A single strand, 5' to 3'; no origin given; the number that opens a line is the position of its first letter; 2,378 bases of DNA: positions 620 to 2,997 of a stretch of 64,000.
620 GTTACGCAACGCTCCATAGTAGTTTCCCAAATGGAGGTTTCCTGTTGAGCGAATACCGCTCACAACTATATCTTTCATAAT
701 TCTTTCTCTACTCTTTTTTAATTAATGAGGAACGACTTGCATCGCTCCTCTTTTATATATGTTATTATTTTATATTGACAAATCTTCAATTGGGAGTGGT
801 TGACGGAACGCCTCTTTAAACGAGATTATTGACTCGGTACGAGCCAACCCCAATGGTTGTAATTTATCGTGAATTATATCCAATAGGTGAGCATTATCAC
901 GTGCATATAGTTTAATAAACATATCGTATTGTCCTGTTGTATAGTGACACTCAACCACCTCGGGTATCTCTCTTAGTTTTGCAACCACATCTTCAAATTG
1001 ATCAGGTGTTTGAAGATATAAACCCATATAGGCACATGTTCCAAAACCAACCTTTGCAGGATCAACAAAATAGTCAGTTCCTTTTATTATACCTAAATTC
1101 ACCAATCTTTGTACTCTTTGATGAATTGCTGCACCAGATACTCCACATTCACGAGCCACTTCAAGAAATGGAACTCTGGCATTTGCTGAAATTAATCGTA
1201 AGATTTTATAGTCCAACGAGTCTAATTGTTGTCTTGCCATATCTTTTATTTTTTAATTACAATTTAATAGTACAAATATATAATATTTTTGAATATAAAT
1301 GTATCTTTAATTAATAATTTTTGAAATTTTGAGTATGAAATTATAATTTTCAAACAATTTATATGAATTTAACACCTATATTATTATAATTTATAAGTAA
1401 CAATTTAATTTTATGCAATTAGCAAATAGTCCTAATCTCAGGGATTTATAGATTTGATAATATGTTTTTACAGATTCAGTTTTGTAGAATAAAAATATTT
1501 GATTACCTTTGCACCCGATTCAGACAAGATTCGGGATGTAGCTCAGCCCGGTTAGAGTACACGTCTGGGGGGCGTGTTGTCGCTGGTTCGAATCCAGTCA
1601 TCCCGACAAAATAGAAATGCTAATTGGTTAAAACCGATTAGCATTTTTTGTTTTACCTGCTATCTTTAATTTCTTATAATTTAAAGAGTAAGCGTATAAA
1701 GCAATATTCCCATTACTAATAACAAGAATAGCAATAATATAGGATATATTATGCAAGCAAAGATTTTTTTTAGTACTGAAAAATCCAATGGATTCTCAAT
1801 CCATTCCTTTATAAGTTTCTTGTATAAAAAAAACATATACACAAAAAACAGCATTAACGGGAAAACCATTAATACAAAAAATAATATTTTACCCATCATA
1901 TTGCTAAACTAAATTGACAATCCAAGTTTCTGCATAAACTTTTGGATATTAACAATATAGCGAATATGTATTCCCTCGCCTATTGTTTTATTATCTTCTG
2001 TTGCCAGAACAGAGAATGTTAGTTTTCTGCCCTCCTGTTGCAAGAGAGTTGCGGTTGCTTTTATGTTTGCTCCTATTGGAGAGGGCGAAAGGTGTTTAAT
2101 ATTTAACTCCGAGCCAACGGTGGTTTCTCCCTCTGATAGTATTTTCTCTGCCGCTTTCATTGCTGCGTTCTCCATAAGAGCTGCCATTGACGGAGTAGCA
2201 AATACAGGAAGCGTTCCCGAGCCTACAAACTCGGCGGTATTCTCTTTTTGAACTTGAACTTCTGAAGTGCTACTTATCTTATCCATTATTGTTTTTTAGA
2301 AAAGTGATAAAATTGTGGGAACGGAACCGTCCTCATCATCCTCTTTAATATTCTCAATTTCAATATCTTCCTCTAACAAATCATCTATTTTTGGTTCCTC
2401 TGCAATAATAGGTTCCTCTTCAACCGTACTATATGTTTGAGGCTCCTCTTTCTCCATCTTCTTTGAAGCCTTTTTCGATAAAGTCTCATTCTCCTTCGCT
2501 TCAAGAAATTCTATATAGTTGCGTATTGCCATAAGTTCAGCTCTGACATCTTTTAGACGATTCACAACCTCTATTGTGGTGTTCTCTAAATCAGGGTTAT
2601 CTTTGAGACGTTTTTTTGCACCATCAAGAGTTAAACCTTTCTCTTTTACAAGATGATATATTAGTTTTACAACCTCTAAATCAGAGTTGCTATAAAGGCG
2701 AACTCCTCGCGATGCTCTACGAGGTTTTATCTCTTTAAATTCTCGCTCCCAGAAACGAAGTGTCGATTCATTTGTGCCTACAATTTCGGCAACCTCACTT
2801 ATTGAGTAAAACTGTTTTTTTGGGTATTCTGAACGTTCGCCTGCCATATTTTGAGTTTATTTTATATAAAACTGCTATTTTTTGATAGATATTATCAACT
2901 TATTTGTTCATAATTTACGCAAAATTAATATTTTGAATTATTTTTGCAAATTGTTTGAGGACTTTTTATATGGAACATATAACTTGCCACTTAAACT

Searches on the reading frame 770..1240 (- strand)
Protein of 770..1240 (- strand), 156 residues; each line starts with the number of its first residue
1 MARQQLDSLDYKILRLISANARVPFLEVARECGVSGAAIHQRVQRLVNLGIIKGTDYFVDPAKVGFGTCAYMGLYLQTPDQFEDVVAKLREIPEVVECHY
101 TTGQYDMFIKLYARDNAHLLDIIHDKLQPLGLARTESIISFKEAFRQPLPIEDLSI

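Call 106: search_protein_families(library=pfam, proteins=[window:770-1240:-], max_evalue=0.00001)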
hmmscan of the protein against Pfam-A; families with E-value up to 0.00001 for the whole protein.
window:770-1240:- (156 aa): 3 families
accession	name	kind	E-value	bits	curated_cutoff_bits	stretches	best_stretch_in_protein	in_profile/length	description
PF01037.27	AsnC_trans_reg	-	7.9e-18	64.6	25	1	79-143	7-73/73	Lrp/AsnC ligand binding domain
PF13404.12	HTH_AsnC-type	-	5.1e-14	52.3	27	1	6-46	1-41/42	AsnC-type helix-turn-helix domain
PF13412.12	HTH_24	-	1.7e-13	50.4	21.9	1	6-53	1-48/48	Winged helix-turn-helix DNA-binding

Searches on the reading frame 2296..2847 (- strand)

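Call 106: search_protein_families(library=pfam, proteins=[window:2296-2847:-], max_evalue=0.00001)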
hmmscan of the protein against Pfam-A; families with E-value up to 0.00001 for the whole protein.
window:2296-2847:- (183 aa): 2 families
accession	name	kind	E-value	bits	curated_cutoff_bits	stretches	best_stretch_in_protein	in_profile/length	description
PF13411.12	MerR_1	-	3.6e-21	75.5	21.6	1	14-82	1-67/69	MerR HTH family regulatory protein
PF00376.29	MerR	-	2.6e-09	37.2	28.2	1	15-52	1-38/38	MerR family regulatory protein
